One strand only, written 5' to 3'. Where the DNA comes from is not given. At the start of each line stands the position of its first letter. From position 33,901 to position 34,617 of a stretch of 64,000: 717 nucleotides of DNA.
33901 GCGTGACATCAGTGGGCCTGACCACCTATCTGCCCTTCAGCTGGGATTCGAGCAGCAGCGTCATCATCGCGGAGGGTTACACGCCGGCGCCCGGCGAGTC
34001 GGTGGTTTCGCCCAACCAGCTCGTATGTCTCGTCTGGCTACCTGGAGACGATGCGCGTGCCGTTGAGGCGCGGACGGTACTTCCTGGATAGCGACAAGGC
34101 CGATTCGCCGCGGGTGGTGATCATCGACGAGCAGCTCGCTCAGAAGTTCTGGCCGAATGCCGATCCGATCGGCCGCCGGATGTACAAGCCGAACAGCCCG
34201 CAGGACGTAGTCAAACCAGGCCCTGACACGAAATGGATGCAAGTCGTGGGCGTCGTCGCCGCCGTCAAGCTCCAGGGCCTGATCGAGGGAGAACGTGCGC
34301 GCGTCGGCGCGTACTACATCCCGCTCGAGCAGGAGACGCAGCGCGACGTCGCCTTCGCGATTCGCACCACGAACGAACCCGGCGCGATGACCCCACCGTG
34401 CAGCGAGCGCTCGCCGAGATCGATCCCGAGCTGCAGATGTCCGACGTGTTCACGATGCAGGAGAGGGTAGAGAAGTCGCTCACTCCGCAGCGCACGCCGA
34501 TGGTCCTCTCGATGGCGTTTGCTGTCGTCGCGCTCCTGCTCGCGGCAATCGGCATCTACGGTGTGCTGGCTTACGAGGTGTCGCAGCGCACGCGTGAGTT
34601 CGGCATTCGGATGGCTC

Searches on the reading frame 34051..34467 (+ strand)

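Call 26: search_protein_families(library=pfam, proteins=[window:34051-34467:+], max_evalue=0.01)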
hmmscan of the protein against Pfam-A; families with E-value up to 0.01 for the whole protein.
window:34051-34467:+ (139 aa): 1 family
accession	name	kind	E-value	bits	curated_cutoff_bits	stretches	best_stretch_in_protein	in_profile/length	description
PF12704.14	MacB_PCD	-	1.7e-07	32.2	27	1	3-95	103-176/207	MacB-like periplasmic core domain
